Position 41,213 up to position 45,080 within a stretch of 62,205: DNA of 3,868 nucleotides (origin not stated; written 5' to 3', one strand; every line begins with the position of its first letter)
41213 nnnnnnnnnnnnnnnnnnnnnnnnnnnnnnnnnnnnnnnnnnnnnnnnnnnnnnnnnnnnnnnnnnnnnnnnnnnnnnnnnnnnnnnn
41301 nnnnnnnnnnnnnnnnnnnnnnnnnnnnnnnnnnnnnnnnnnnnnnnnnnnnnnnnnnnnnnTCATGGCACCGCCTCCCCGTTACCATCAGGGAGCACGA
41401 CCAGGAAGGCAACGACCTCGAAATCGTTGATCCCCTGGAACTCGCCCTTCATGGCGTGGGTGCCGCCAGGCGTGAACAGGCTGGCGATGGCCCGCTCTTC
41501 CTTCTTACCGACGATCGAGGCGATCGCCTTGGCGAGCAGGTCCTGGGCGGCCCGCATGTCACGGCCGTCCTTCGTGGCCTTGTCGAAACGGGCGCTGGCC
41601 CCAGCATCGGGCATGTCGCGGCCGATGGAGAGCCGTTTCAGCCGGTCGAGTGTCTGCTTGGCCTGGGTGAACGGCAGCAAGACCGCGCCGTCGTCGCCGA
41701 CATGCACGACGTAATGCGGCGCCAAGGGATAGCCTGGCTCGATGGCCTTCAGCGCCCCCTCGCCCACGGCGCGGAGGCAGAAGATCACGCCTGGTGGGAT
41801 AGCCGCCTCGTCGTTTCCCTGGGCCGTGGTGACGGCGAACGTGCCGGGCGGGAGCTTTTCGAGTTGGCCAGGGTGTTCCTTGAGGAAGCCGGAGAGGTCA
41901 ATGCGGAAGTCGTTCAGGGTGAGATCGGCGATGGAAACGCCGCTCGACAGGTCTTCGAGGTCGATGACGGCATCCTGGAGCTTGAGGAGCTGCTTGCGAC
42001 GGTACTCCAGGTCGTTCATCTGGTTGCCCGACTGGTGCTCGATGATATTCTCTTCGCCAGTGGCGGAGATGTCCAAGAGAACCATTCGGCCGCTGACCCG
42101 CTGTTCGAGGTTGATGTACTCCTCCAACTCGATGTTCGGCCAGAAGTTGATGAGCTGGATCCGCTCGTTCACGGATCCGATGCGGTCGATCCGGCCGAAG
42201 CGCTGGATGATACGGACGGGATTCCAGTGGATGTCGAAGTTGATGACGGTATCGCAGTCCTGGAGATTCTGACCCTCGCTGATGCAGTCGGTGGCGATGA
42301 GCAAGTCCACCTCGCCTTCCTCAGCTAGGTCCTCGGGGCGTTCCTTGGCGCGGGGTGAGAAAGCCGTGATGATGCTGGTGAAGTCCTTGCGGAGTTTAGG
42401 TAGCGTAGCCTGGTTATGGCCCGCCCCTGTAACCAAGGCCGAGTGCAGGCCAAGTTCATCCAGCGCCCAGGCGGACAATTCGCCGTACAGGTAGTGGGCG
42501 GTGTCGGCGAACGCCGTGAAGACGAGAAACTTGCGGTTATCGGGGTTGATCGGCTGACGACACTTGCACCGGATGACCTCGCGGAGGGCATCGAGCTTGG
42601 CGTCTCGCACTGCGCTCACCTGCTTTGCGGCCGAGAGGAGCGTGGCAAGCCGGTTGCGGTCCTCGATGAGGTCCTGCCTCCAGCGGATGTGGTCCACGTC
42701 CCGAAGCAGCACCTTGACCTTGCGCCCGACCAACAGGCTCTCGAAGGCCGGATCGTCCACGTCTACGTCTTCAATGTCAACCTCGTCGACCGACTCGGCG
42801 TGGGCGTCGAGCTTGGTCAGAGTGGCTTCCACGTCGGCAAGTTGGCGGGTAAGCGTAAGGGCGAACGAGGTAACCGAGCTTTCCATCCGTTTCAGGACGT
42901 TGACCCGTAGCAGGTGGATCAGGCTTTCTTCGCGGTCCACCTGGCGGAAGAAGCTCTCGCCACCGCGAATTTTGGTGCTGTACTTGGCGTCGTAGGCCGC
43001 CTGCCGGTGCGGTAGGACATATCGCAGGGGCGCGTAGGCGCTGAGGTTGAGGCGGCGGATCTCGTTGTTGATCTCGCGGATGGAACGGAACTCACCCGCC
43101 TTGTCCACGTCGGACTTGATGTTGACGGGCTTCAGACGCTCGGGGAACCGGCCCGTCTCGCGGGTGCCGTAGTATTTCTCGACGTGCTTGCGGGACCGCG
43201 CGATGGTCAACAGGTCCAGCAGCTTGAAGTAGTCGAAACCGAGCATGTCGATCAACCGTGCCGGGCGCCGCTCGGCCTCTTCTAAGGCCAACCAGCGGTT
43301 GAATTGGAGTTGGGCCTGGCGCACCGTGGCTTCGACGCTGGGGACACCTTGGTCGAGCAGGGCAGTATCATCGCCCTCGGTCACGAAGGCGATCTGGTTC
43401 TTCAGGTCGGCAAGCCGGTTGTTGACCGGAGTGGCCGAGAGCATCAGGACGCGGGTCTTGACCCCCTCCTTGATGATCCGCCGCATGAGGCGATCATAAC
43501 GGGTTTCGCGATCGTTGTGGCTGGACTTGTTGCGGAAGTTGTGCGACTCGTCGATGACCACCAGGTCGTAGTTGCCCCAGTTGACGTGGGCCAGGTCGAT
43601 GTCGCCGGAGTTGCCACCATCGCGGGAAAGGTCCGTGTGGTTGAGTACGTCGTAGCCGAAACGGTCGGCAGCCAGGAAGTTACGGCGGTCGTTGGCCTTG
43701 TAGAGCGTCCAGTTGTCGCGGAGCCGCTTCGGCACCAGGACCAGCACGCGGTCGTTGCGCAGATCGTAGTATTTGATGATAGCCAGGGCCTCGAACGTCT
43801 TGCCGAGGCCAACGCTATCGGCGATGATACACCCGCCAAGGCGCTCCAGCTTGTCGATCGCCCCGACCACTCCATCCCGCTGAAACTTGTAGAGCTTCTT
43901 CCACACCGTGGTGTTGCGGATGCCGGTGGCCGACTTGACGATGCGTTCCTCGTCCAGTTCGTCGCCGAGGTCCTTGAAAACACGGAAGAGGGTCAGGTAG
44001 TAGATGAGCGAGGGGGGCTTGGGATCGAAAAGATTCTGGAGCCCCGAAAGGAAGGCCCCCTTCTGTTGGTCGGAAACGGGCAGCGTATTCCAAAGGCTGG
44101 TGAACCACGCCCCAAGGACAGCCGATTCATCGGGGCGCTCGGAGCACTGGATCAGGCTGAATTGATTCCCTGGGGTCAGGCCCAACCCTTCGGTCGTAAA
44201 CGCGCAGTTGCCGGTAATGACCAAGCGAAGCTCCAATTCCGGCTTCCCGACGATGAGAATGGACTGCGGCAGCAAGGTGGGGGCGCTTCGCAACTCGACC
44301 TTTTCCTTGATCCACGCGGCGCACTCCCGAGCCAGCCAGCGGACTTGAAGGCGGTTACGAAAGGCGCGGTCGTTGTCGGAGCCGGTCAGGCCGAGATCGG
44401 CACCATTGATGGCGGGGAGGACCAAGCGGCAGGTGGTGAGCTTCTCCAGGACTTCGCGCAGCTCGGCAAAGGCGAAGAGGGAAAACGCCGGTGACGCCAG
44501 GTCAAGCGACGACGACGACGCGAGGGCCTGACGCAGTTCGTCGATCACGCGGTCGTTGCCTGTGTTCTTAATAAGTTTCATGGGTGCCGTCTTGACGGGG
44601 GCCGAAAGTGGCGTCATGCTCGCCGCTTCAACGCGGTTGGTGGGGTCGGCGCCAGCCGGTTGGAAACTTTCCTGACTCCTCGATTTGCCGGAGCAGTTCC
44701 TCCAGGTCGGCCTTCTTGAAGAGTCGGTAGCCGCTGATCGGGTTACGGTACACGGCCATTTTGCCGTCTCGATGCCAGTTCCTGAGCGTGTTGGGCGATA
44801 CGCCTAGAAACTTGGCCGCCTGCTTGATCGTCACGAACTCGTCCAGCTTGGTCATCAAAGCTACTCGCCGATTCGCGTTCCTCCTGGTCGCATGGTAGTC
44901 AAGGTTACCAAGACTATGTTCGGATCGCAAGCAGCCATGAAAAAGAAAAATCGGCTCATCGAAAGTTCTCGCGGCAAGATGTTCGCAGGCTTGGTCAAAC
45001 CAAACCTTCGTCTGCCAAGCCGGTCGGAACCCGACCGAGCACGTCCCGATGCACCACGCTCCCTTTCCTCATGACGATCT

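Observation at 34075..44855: Six-gene HTH / SNF2 / DUF4062-AlbA_2 / DUF4391 / DUF262-Mod / Type III Res operon with no intact methyltransferase: candidate undescribed defence system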

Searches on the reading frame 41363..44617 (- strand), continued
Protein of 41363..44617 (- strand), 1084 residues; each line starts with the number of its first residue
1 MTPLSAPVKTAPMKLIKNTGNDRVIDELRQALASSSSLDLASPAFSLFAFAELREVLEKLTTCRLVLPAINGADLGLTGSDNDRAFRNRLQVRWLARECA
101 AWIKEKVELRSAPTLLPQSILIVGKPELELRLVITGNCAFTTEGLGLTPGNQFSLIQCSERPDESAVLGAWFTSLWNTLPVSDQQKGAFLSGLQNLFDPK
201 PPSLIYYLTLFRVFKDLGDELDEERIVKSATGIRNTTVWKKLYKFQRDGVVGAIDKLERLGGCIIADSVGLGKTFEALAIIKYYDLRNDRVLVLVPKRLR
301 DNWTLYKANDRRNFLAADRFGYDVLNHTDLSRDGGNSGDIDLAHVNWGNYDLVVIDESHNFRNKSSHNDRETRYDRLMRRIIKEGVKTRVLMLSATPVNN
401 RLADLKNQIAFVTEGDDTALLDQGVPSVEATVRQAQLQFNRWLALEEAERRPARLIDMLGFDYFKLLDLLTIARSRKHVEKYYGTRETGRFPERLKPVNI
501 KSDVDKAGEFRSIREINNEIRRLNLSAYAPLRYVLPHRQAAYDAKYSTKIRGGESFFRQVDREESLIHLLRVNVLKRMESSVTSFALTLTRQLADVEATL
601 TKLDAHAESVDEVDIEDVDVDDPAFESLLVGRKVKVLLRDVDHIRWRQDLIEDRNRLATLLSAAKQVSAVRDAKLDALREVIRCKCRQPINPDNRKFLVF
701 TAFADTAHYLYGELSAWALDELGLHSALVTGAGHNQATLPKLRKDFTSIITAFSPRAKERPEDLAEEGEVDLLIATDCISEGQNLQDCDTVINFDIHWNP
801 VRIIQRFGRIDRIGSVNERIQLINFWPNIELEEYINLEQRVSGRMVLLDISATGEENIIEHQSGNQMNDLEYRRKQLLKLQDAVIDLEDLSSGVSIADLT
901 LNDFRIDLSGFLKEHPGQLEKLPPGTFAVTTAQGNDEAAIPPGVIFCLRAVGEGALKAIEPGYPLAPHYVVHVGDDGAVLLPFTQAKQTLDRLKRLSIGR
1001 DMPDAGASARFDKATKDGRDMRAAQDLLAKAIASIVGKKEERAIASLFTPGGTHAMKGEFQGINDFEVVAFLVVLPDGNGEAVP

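Call 52: search_protein_families(library=pfam, proteins=[L067:14478-16241:+, L082:6869-8218:+, L062:14251-15108:+, L010:6776-7834:+, L019:15895-17766:+, L032:6565-9552:+, L038:16891-18255:+, L054:19298-20284:+, L056:16526-17647:+, L023:15930-16652:+], max_evalue=0.0001)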
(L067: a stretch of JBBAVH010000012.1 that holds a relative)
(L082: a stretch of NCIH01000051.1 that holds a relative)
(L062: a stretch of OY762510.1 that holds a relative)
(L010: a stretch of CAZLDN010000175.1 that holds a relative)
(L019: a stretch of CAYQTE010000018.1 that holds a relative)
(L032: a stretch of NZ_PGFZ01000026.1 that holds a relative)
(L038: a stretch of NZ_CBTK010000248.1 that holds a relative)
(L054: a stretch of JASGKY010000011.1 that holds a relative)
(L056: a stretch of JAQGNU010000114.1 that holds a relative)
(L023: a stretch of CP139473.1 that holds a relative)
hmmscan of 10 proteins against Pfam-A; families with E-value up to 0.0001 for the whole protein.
L067:14478-16241:+ (587 aa): 2 families
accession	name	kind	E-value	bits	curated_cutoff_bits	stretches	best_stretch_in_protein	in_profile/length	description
PF03235.19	GmrSD_N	-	9.7e-32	111.1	33.2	1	10-223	3-198/199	GmrSD restriction endonuclease, N-terminal domain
PF07510.16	GmrSD_C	-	2.2e-23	83.1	23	1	412-546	1-136/138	GmrSD restriction endonucleases, C-terminal domain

L082:6869-8218:+ (449 aa): 2 families
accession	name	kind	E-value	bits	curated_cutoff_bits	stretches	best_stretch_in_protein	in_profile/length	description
PF13304.12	AAA_21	-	5.3e-40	138.8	27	1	59-371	2-304/304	AAA domain, putative AbiEii toxin, Type IV TA system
PF13175.12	AAA_15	-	1.2e-07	32.2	32.1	0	297-366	295-370/374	AAA ATPase domain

L062:14251-15108:+ (285 aa): 1 family
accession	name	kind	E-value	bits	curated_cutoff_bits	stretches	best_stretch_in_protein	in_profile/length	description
PF02498.22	Bro-N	-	2.6e-10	41.2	25.6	1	19-109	4-86/96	BRO family, N-terminal domain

L010:6776-7834:+ (352 aa): 1 family
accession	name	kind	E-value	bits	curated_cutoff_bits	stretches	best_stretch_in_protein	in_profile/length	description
PF13310.11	Virulence_RhuM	-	3.9e-111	370.8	33.7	1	68-321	1-250/252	Virulence protein RhuM family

L019:15895-17766:+ (623 aa): 2 families
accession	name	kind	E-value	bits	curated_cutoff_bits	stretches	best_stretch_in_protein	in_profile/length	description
PF13749.12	HATPase_c_4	-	2e-18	66.6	26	1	326-410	3-89/89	Putative ATP-dependent DNA helicase recG C-terminal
PF04326.19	SLFN_AlbA_2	-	3e-09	37.9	25.3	1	16-144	1-117/118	Schlafen, AlbA_2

L032:6565-9552:+ (995 aa): 4 families
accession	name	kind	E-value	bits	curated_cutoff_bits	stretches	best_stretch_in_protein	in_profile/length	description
PF13538.12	UvrD_C_2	-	3.1e-10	40.2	27.4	1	920-966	4-51/52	UvrD-like helicase C-terminal domain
PF01443.25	Viral_helicase1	-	5e-09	36.7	21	0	911-968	170-228/228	Viral superfamily 1 RNA helicase core domain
PF00580.27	UvrD-helicase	-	7.1e-06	26.3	23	0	661-775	146-251/271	UvrD/REP helicase N-terminal domain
PF13361.12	UvrD_C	-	2e-05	24.6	25.6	1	922-966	291-345/350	UvrD-like helicase C-terminal domain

L038:16891-18255:+ (454 aa): 6 families
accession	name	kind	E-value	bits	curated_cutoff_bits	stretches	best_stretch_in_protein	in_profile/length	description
PF13175.12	AAA_15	-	2.2e-24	87.3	32.1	2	9-54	3-48/374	AAA ATPase domain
PF13476.12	AAA_23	-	9.7e-23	82.3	27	1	11-176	1-157/201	AAA domain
PF13304.12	AAA_21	-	4.1e-16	60.4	27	1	257-349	223-303/304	AAA domain, putative AbiEii toxin, Type IV TA system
PF02463.25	SMC_N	-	5.8e-15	55.8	40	2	9-55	2-50/220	RecF/RecN/SMC N terminal domain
PF11398.14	DUF2813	-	1.7e-07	31.4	21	0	9-55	3-48/372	Protein of unknown function (DUF2813)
PF13555.12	AAA_29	-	5.8e-06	26.4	27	1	10-53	2-46/61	P-loop containing region of AAA domain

L054:19298-20284:+ (328 aa): 0 families

L056:16526-17647:+ (373 aa): 1 family
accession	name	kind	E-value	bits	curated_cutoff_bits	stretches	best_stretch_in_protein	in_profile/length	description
PF01661.27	Macro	-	1.2e-25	90.2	22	1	42-154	1-116/118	Macro domain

L023:15930-16652:+ (240 aa): 0 families

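Call 59: search_solved_structures(query=window:41363-44617:-, max_evalue=0.001)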
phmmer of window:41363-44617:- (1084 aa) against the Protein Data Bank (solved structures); distinct sequences matched with E-value up to 0.001: 57.
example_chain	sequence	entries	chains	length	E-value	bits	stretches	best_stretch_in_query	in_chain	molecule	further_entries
8so8_A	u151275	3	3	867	2.8e-10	41.9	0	767-818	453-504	RNA polymerase-associated protein RapA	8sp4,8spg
6bog_A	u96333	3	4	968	3.8e-10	41.4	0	767-818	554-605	RNA polymerase-associated protein RapA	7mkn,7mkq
7m8e_F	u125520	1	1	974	3.8e-10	41.4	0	767-818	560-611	RNA polymerase-associated protein RapA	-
4s20_K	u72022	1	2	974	3.8e-10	41.4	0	767-818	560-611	RNA polymerase-associated protein RapA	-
8t0l_F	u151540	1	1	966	2.4e-09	38.7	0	263-397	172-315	RNA polymerase-associated protein RapA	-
6vzg_K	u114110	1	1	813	9.2e-09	36.8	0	772-835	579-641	Nuclear protein STH1/NPS1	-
6vz4_K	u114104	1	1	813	9.2e-09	36.8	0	772-835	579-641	Nuclear protein STH1/NPS1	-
6k15_J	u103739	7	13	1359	3.4e-08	35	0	772-835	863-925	Nuclear protein STH1/NPS1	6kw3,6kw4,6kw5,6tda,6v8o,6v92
6iy2_O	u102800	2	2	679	3.7e-08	34.8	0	773-835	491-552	Transcription regulatory protein SNF2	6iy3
5x0x_O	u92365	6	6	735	4.6e-08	34.5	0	773-835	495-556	Transcription regulatory protein SNF2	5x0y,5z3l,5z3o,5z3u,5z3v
7egm_A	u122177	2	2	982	9.1e-08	33.5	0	773-835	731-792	Transcription regulatory protein SNF2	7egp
6ne3_W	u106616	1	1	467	2.9e-07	31.9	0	238-412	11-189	SWI/SNF-related matrix-associated actin-dependent regulator of chromatin subfamily A membe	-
5hzr_A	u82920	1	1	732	3.4e-07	31.6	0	773-835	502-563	SNF2-family ATP dependent chromatin remodeling factor like protein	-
6uxv_A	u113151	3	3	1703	3.6e-07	31.6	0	773-835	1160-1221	Transcription regulatory protein SNF2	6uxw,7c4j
23cp_K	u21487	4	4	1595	2.1e-06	29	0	773-835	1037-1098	WD40 repeat-containing protein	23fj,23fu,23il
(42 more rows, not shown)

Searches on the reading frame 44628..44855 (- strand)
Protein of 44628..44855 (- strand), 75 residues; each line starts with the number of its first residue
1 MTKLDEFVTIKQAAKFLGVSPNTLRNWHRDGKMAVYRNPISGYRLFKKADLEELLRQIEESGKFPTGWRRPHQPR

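Call 37: search_protein_families(library=ncbifam, proteins=[window:44628-44855:-], max_evalue=0.001)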
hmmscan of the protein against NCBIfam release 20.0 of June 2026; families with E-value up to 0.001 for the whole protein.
window:44628-44855:- (75 aa): 7 families
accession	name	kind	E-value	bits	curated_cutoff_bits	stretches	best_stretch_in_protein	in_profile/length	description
TIGR01764.1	excise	domain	9.6e-08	32.3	28.8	1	8-57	2-49/49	excisionase family DNA-binding protein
NF033518.0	transpos_IS607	equivalog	1.2e-05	25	110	1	11-61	1-50/187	IS607 family transposase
NF033787.1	HTH_BldC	subfamily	3.5e-05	23.6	77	1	7-55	2-49/49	BldC family transcriptional regulator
TIGR03453.1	partition_RepA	equivalog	0.00013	20.9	348.45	1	9-62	35-88/387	plasmid partitioning protein RepA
NF007069.0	PRK09514.1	equivalog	0.00046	20.2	143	1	10-54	4-48/141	Zn(2+)-responsive transcriptional regulator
TIGR02043.1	ZntR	equivalog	0.00052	20.2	167.95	1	9-58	3-51/131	Zn(2+)-responsive transcriptional regulator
NF047375.1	HeatShock_HspR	equivalog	0.00056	19.9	105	1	8-59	4-53/92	heat shock protein transcriptional repressor HspR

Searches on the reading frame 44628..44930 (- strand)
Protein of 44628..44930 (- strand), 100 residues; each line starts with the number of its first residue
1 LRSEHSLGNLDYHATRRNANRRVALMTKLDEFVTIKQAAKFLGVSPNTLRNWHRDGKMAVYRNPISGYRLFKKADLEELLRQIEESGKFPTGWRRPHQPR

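Call 3: search_protein_families(library=pfam, proteins=[window:44628-44930:-], max_evalue=0.01)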
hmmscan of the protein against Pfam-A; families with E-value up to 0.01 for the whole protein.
window:44628-44930:- (100 aa): 10 families
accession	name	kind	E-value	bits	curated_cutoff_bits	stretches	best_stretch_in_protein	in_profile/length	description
PF12728.13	HTH_17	-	7.7e-12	45.7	27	1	33-82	2-49/51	Helix-turn-helix domain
PF00376.29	MerR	-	3.8e-11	43.1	28.2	1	34-71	1-38/38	MerR family regulatory protein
PF13411.12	MerR_1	-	1.4e-06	28.8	21.6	1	34-80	2-47/69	MerR HTH family regulatory protein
PF01527.26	HTH_Tnp_1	-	5e-05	23.9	24.1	1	26-61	17-54/75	Transposase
PF13384.12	HTH_23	-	0.00012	22.2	24.6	1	32-54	17-39/50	Homeodomain-like domain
PF13551.12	HTH_29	-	0.00039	20.9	28.1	1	28-54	7-34/64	Winged helix-turn helix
PF02954.25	HTH_8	-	0.00045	20.3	22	1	35-50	21-36/42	Bacterial regulatory protein, Fis family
PF13542.12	HTH_Tnp_ISL3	-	0.0019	18.1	27.4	1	34-55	28-49/51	Helix-turn-helix domain of transposase family ISL3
PF13338.12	AbiEi_4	-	0.0045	17.5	25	0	32-57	13-37/49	Transcriptional regulator, AbiEi antitoxin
PF07453.19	NUMOD1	-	0.0063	17.2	22.8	0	28-50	12-34/37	NUMOD1 domain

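Call 4: search_protein_families(library=padloc, proteins=[window:44628-44930:-], max_evalue=0.01)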
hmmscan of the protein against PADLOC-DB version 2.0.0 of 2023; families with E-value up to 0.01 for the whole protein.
window:44628-44930:- (100 aa): 2 families
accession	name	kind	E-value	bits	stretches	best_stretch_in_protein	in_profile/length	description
PDLC04133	mad1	-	3.2e-14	51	1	31-86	4-57/60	mads_1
PDLC03348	MTase_II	-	0.00061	16.4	1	31-59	9-37/727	Type II methyltransferase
